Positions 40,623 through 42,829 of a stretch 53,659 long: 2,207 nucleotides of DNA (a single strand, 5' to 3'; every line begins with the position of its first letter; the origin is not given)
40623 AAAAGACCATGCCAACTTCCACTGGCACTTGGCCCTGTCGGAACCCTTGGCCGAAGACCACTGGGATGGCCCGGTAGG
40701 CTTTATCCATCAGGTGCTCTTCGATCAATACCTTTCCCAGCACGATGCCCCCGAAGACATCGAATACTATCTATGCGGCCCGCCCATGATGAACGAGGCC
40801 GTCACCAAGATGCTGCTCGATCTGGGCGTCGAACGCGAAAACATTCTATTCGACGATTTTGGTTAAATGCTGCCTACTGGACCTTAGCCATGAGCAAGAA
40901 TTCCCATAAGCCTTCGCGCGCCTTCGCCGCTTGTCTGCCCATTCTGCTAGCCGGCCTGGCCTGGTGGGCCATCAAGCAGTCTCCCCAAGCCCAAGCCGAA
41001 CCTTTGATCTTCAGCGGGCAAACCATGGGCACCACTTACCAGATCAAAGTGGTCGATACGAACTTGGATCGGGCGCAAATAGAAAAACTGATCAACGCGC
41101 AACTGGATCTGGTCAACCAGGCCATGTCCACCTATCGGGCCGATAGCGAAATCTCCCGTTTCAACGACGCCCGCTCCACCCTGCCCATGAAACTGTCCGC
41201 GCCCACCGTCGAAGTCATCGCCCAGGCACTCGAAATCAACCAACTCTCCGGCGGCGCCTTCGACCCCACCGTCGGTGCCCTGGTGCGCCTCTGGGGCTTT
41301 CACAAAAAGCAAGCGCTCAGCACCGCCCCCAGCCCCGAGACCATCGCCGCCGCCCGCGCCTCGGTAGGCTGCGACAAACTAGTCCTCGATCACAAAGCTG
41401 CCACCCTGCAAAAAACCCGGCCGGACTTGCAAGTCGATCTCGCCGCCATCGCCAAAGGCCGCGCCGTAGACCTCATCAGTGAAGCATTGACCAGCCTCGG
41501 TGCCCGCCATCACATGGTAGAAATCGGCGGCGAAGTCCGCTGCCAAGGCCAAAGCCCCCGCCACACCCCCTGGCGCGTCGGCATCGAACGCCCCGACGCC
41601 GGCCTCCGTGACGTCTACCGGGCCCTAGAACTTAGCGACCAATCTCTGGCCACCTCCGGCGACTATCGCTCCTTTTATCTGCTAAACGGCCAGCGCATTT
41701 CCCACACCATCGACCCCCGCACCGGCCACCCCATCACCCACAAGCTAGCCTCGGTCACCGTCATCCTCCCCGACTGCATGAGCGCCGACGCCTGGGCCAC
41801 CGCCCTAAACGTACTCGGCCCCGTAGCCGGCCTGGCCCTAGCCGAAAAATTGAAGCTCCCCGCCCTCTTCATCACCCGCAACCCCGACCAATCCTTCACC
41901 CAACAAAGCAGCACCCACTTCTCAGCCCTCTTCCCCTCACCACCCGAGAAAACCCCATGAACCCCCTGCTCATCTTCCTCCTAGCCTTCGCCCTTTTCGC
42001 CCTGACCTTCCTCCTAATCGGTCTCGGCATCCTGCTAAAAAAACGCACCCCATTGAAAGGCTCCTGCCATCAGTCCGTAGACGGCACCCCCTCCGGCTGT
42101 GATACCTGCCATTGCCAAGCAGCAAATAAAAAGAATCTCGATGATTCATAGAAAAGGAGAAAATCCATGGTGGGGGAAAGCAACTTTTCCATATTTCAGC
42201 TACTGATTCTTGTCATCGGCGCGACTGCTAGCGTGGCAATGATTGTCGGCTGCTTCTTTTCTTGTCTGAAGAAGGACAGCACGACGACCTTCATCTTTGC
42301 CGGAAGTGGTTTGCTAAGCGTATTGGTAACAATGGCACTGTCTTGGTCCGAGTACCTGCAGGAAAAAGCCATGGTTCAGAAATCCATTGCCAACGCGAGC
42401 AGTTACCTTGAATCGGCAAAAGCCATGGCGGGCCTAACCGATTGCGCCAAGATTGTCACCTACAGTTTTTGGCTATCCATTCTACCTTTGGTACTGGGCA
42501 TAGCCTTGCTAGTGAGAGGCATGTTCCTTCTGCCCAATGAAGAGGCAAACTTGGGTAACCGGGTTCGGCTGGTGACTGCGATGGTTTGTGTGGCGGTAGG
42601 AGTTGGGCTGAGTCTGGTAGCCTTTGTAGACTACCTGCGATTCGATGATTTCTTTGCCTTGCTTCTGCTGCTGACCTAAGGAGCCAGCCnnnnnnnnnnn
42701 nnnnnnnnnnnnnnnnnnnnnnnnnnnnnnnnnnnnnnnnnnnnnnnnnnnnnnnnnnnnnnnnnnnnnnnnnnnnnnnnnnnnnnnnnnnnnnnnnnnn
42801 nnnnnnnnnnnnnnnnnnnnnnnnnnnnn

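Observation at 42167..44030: AT-richer two-gene membrane module joined to the 3' end of the Na+-NQR operon; no recognisable family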

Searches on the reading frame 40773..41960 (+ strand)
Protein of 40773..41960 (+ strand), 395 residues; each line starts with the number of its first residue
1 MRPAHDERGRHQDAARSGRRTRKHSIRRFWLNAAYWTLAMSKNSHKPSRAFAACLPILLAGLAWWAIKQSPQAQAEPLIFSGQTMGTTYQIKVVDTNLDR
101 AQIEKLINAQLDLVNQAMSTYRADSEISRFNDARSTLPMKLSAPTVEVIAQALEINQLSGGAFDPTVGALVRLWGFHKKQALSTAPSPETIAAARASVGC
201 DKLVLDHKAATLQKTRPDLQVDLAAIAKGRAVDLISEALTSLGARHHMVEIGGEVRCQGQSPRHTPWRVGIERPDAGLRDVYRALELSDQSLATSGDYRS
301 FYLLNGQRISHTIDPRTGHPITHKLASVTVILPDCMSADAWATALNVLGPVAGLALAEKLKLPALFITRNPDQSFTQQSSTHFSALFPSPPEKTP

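Call 3: search_protein_families(library=pfam, proteins=[window:40773-41960:+], max_evalue=1)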
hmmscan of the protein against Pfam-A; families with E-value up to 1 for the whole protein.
window:40773-41960:+ (395 aa): 2 families
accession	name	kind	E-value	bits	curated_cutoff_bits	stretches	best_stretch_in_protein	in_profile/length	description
PF02424.20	ApbE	-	2.8e-89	299.6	25.6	1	85-366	1-266/266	ApbE family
PF06605.17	Prophage_tail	-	0.046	13.8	31.3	1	79-127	27-73/250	Prophage endopeptidase tail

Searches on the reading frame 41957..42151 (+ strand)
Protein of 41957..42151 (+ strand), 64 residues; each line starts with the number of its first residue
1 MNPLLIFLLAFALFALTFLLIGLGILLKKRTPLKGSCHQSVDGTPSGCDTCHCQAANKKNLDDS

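Call 3: search_protein_families(library=pfam, proteins=[window:41957-42151:+], max_evalue=1)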
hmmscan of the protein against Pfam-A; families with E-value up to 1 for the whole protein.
window:41957-42151:+ (64 aa): 0 families

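Call 4: search_protein_families(library=ncbifam, proteins=[window:41957-42151:+], max_evalue=1)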
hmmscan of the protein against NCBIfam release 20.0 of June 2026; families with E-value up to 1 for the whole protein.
window:41957-42151:+ (64 aa): 1 family
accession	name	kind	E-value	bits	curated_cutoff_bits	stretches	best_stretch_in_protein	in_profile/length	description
NF052343.1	hydrazine_HDH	equivalog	0.046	12.1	900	1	34-60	135-161/564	hydrazine dehydrogenase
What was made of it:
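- On TonB-like proteins (TonB_C / AgmX-PglI C-terminal domain): There is no hit in the window protein (calls 3, 4).
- Closest known: Myxobacterial TonB-like gliding proteins GltG/GltJ and the AgmX/PglI C-terminal domain. Different: The window protein has no TonB_C or AgmX domain (calls 3, 4).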

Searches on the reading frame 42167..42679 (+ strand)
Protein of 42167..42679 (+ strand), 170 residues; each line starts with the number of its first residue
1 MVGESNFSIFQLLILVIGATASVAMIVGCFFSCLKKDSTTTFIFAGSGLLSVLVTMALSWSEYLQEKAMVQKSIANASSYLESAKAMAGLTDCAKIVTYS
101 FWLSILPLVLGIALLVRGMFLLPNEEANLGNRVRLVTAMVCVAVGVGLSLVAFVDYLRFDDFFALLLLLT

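Call 3: search_protein_families(library=pfam, proteins=[window:42167-42679:+], max_evalue=1)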
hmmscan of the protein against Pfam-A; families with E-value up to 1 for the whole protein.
window:42167-42679:+ (170 aa): 6 families
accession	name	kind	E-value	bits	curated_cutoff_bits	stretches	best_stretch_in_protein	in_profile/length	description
PF00335.26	Tetraspanin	-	0.002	18.3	32.1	2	6-74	42-116/225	Tetraspanin family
PF06151.18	Trehalose_recp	-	0.083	12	21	1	8-83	58-135/410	Trehalose receptor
PF02656.20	DUF202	-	0.088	13.7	23.4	1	102-158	13-64/68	Domain of unknown function (DUF202)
PF11947.13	DUF3464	-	0.25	11.6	25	1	104-148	66-111/149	Photosynthesis affected mutant 68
PF04247.17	SirB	-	0.63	10.6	30.9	1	41-148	10-114/120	Invasion gene expression up-regulator, SirB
PF19762.4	DUF6249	-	0.89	10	33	1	42-154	6-102/104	Domain of unknown function (DUF6249)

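Call 4: search_protein_families(library=ncbifam, proteins=[window:42167-42679:+], max_evalue=1)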
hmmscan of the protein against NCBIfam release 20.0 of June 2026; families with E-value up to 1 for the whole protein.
window:42167-42679:+ (170 aa): 1 family
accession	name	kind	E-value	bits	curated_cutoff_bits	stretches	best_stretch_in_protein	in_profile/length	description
NF001391.0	PRK00281.1-5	equivalog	0.0046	16.4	293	1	97-163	191-256/279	undecaprenyl-diphosphate phosphatase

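Call 8: find_homologous_proteins(query=window:42167-42676:+)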
Query window:42167-42676:+ (170 aa): 1 proteins with E <= 0.001 among 624 candidates.
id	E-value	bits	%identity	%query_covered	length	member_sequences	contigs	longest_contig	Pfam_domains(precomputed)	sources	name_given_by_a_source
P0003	1.6e-91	322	94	100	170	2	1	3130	-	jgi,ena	-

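Call 10: find_encoding_contigs(protein=P0003, flank=10000)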
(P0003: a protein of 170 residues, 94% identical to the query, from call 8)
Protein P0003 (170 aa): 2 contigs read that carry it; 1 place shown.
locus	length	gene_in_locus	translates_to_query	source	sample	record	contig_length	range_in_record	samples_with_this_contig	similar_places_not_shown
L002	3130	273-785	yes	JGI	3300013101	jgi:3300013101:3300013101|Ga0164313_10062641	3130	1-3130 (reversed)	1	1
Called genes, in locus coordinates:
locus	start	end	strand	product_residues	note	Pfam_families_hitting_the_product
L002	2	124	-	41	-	?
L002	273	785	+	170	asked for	-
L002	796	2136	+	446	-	PF02472:ExbD (weak)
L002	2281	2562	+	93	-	-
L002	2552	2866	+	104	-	PF12844:HTH_19 (weak), PF01381:HTH_3 (weak)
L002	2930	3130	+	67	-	?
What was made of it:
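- The same layout occurs in L002 (call 10).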

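Call 46: search_protein_families(library=padloc, proteins=[window:42167-42676:+], max_evalue=0.1)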
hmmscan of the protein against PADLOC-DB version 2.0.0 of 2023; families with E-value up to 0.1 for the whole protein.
window:42167-42676:+ (170 aa): 0 families

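Call 82: search_solved_structures(query=A8, max_evalue=10)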
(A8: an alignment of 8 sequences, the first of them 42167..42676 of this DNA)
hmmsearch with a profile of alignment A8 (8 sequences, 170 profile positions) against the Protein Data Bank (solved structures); distinct sequences matched with E-value up to 10: 1.
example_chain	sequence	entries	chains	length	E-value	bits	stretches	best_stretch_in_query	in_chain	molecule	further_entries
8xlk_G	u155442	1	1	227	1.5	12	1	33-69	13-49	Heavy Chain of GluN2A Fab, 28C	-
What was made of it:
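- Tried and rejected: Small-protein profile against PDB: nothing (call 82).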
